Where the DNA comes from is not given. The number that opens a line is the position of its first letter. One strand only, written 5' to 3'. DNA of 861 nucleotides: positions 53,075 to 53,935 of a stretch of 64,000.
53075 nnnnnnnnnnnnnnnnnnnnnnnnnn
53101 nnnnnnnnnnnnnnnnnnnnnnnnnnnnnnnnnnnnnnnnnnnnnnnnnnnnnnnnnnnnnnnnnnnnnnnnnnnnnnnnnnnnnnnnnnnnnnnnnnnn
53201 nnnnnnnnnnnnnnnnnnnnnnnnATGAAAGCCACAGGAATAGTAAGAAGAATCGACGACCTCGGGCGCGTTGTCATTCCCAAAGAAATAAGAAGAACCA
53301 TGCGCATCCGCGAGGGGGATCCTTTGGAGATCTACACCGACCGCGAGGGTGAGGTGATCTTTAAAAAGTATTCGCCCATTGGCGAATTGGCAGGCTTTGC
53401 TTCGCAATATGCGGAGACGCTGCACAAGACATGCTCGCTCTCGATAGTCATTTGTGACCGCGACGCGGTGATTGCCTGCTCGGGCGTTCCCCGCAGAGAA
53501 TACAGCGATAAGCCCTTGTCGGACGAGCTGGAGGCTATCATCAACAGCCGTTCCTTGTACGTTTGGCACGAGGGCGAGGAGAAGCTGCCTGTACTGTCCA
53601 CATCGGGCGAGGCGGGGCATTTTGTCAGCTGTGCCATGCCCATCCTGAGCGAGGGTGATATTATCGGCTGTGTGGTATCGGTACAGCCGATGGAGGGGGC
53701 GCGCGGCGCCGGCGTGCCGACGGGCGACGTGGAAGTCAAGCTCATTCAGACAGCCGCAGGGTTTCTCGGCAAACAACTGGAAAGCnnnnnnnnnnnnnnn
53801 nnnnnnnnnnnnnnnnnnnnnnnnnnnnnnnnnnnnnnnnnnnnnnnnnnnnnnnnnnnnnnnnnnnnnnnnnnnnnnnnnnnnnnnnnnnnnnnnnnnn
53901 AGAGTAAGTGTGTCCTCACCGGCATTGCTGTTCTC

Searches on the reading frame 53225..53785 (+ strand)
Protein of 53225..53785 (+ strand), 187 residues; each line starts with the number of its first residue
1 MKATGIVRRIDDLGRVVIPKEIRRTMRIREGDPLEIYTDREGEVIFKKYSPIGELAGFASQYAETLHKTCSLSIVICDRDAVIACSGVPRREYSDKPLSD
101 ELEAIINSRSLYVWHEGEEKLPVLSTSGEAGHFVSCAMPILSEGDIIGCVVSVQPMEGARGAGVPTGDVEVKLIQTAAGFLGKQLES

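Call 23: find_related_loci(query=window:53225-53785:+, collection=genome_contigs, flank=8000)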
Query window:53225-53785:+ (187 aa) in genome_contigs; peptide patterns used: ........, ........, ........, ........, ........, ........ (x = any residue, [..] = any of these).
600 stretches matched a pattern (row limit reached: there are more); 592 encode a relative of the query (tblastn E <= 1e-3); the best 80 are kept; 80 distinct loci.
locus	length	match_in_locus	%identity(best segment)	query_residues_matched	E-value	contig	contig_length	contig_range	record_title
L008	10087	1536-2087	78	1-186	1e-94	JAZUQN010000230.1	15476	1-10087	MAG: Eubacteriales bacterium isolate T1900044857_TS20190323.MAGScoT_cleanbin_000049 SGB_3072_k141_2159274, whole genome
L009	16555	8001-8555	76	1-187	9e-93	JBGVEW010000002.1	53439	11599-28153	MAG: Eubacteriales bacterium isolate fecal_MAG_404 fecal_MAG_404_contig_0002, whole genome shotgun sequence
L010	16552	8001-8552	76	1-186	5e-93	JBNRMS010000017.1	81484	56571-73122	MAG: Eubacteriales bacterium isolate UACH.wcme k127_230358, whole genome shotgun sequence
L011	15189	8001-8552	77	1-186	2e-92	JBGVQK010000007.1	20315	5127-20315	MAG: Eubacteriales bacterium isolate fecal_MAG_166 fecal_MAG_166_contig_0007, whole genome shotgun sequence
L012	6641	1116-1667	75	1-186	7e-90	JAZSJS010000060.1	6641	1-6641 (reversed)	MAG: Eubacteriales bacterium isolate T1900044564_TS20190030.MAGScoT_cleanbin_000018 SGB_385_k141_2862076, whole genome s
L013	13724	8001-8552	75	1-187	1e-89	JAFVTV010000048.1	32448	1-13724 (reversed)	MAG: Clostridia bacterium isolate RGIG5389 Sheep_Colon-3__c874595, whole genome shotgun sequence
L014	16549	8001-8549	75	1-186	4e-89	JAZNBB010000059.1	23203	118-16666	MAG: Eubacteriales bacterium isolate T1900044743_TS20190209.MAGScoT_cleanbin_000080 SGB_2091_k141_2115437, whole genome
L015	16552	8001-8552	74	1-187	3e-89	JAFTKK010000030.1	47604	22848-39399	MAG: Clostridia bacterium isolate RGIG3899 Roe_deer_Cecum-2__c167575, whole genome shotgun sequence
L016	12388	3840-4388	74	1-187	8e-89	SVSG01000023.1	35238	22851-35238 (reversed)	MAG: Oscillospiraceae bacterium isolate SIG663 NODE_25860_length_35238_cov_3.493378, whole genome shotgun sequence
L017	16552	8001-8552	73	1-187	1e-88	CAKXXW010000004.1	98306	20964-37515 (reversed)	MAG: uncultured Eubacteriales bacterium isolate REFINED_METABAT215_TOP10_CONTIGS_1500_ASSEMBLY_K77_MERGED__Hadza_MoBio_h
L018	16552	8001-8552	73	1-187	2e-87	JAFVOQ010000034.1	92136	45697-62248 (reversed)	MAG: Clostridia bacterium isolate RGIG5254 Sheep_Colon-1__c357688, whole genome shotgun sequence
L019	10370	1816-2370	73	1-187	9e-87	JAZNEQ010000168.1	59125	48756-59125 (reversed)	MAG: Eubacteriales bacterium isolate T1900044719_TS20190185.MAGScoT_cleanbin_000020 SGB_1898_k141_1242909, whole genome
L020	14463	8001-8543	73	1-187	1e-86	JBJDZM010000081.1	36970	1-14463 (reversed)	MAG: Eubacteriales bacterium isolate LOHA04_bin.016 NODE_368_length_36970_cov_13.592361, whole genome shotgun sequence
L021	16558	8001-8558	71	1-187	9e-86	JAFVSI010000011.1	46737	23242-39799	MAG: Clostridia bacterium isolate RGIG5350 Sheep_Colon-3__c344, whole genome shotgun sequence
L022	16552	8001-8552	72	1-187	4e-85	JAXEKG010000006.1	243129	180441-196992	MAG: Eubacteriales bacterium isolate SUG2854 k141_448050, whole genome shotgun sequence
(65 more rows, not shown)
